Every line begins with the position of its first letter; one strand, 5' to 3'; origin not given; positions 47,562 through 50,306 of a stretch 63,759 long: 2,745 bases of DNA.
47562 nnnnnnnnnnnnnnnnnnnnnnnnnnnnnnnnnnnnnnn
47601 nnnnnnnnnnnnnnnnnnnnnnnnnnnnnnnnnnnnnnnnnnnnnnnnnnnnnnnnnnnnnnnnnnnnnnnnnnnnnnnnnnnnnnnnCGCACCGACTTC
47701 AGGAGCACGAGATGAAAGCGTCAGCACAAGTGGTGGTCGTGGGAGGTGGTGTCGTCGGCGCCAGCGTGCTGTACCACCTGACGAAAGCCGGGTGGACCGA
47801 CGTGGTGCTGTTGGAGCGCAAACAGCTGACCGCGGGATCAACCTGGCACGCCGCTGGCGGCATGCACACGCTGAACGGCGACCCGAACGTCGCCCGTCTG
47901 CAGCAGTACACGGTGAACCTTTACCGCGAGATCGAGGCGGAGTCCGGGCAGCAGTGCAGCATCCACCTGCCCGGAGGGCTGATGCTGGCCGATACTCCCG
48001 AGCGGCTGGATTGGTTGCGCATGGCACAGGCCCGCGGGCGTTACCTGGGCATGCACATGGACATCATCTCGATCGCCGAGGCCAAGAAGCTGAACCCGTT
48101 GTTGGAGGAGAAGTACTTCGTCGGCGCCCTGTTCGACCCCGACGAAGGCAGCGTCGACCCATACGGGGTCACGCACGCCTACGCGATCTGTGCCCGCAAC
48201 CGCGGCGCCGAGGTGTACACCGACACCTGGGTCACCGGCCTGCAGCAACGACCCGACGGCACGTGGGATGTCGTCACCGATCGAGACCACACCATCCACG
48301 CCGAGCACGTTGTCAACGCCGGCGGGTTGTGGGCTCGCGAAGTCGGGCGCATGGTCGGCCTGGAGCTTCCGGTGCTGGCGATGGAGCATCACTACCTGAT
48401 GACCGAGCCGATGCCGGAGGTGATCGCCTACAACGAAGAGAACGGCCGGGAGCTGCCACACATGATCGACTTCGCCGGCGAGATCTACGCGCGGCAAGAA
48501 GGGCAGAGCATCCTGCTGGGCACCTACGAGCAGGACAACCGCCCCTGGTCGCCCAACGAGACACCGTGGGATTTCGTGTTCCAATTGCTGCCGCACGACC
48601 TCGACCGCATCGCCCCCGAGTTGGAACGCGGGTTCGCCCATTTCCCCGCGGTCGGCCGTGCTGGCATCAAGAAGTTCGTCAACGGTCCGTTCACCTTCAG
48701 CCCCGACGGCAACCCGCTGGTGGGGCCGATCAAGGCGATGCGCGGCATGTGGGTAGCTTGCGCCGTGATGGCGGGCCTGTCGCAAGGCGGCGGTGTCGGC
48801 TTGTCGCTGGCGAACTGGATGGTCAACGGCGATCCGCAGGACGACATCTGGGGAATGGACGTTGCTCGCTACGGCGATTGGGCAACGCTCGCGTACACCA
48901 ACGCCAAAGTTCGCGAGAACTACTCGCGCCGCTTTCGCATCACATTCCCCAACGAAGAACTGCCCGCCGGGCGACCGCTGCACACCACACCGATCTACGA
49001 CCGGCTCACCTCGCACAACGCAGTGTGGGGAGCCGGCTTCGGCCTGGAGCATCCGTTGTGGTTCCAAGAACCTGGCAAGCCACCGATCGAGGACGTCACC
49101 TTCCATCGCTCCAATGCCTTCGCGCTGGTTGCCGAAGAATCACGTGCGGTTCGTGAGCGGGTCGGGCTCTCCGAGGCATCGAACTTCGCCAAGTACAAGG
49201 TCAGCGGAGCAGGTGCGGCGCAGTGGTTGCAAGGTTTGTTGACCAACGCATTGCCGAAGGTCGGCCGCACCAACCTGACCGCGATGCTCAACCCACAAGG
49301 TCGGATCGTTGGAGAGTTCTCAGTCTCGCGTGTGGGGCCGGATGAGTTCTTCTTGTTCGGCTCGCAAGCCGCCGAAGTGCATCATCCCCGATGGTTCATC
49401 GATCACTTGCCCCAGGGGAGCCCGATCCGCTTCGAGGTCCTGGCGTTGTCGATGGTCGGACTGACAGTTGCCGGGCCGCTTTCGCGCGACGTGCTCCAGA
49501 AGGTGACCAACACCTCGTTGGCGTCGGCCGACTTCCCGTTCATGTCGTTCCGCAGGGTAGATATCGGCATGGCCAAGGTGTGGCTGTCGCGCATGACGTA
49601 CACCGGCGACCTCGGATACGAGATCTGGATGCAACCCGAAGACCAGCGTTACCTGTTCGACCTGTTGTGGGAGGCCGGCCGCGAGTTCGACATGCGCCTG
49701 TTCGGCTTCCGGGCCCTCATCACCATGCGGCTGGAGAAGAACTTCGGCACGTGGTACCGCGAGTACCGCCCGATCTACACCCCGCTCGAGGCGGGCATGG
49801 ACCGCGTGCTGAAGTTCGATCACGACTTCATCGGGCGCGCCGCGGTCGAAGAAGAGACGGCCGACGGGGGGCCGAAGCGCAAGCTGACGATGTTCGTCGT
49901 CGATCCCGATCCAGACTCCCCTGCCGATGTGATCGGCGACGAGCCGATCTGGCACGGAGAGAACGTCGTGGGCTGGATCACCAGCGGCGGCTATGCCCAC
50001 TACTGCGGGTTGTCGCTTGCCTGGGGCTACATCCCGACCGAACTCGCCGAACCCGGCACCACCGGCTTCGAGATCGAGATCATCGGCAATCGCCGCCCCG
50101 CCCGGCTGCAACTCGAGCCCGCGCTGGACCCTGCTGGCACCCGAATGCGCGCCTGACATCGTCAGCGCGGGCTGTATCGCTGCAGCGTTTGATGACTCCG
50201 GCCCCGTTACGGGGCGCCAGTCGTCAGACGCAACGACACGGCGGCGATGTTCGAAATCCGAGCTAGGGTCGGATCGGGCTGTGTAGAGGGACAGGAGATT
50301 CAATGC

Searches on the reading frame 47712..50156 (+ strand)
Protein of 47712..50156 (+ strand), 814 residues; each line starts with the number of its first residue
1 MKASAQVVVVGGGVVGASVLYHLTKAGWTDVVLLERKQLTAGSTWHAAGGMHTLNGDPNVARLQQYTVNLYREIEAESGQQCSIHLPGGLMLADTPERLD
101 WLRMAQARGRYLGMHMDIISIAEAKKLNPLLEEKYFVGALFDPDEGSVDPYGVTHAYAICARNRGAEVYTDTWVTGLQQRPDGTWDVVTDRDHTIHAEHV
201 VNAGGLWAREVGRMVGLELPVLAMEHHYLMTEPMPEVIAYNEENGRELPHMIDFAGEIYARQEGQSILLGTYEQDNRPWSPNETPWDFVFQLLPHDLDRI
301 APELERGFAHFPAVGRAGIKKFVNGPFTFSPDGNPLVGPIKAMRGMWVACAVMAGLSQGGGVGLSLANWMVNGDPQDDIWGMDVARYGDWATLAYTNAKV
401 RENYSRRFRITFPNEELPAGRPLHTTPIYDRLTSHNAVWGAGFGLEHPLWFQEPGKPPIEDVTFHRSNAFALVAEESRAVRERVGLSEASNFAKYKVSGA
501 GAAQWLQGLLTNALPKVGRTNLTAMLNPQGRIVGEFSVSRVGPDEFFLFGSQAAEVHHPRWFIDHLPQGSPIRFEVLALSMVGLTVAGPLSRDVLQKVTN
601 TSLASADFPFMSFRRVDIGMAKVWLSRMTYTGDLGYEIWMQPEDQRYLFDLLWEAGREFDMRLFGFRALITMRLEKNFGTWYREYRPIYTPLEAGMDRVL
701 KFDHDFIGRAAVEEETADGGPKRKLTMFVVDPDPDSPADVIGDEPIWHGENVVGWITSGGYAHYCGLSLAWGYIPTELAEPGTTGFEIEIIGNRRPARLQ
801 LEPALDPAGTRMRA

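Call 24: search_protein_families(library=pfam, proteins=[window:47712-50156:+], max_evalue=0.001)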
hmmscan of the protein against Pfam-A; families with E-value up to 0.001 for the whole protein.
window:47712-50156:+ (814 aa): 7 families
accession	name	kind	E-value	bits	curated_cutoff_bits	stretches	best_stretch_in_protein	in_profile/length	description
PF01266.30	DAO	-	3.2e-66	224.7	27.9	1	7-369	2-353/353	FAD dependent oxidoreductase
PF01571.26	GCV_T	-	5.4e-59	200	25.6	1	429-698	2-254/255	Aminomethyltransferase folate-binding domain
PF08669.17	GCV_T_C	-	1.5e-16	60.5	25.9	1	723-806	1-80/80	Glycine cleavage T-protein C-terminal barrel domain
PF16350.10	FAO_M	-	1.9e-14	54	27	1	372-425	1-55/56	FAD dependent oxidoreductase central domain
PF00890.30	FAD_binding_2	-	2.9e-05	23.9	20.4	1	7-106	2-98/414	FAD binding domain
PF13454.12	NAD_binding_9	-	0.00031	21.2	21.8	0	8-55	1-52/155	FAD-NAD(P)-binding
PF01494.25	FAD_binding_3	-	0.00047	19.9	22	0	161-219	110-171/349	FAD binding domain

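Call 35: search_protein_families(library=ncbifam, proteins=[window:47712-50156:+], max_evalue=0.001)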
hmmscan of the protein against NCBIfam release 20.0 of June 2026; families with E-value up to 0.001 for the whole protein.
window:47712-50156:+ (814 aa): 30 families (the best 25 are shown)
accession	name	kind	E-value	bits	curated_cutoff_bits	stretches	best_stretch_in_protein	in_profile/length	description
TIGR01372.1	soxA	subfamily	2.8e-41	141.3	1164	1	472-813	645-995/996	sarcosine oxidase subunit alpha family protein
NF001567.0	PRK00389.1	subfamily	1.5e-39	136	300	1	472-801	33-349/359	glycine cleavage system aminomethyltransferase GcvT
TIGR00528.1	gcvT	equivalog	7.8e-38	130.3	235.85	1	470-791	29-346/362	glycine cleavage system aminomethyltransferase GcvT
NF053776.1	TmaoDeMthMsil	equivalog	2.6e-36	125.4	1100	1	475-814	420-763/763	trimethylamine N-oxide demethylase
TIGR02352.1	thiamin_ThiO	equivalog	2.5e-23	82.8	250.8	1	7-222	1-221/351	glycine oxidase ThiO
NF010093.0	PRK13579.1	equivalog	2.9e-23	82.3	459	1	475-800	43-359/371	glycine cleavage system aminomethyltransferase GcvT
TIGR03377.1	glycerol3P_GlpA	equivalog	6.6e-21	74.4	552.8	1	6-223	1-219/530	anaerobic glycerol-3-phosphate dehydrogenase subunit GlpA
NF008425.0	PRK11259.1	equivalog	3.3e-18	65.8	257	1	3-222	3-217/377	N-methyl-L-tryptophan oxidase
NF008313.0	PRK11101.1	equivalog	3.9e-18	65.3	425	1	3-220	7-225/548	anaerobic glycerol-3-phosphate dehydrogenase subunit A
TIGR01373.1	soxB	subfamily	4.2e-16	58.8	529.45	1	2-238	28-270/407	sarcosine oxidase subunit beta family protein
NF009133.0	PRK12486.1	equivalog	1e-15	57.6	410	1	469-797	40-361/369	dimethylsulfoniopropionate demethylase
NF033460.1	glycerol3P_ox_II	equivalog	1.5e-15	57.2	460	1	6-217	3-217/361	type 2 glycerol-3-phosphate oxidase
NF001933.0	PRK00711.1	subfamily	2.2e-14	53.3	383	2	60-233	108-281/429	D-amino acid dehydrogenase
TIGR03364.1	HpnW_proposed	hypoth_equivalog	5e-14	52.1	285.1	1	6-202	2-191/365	TIGR03364 family FAD-dependent oxidoreductase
NF008726.1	PRK11728.1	equivalog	1.9e-13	50.1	299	1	6-219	2-213/389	L-2-hydroxyglutarate oxidase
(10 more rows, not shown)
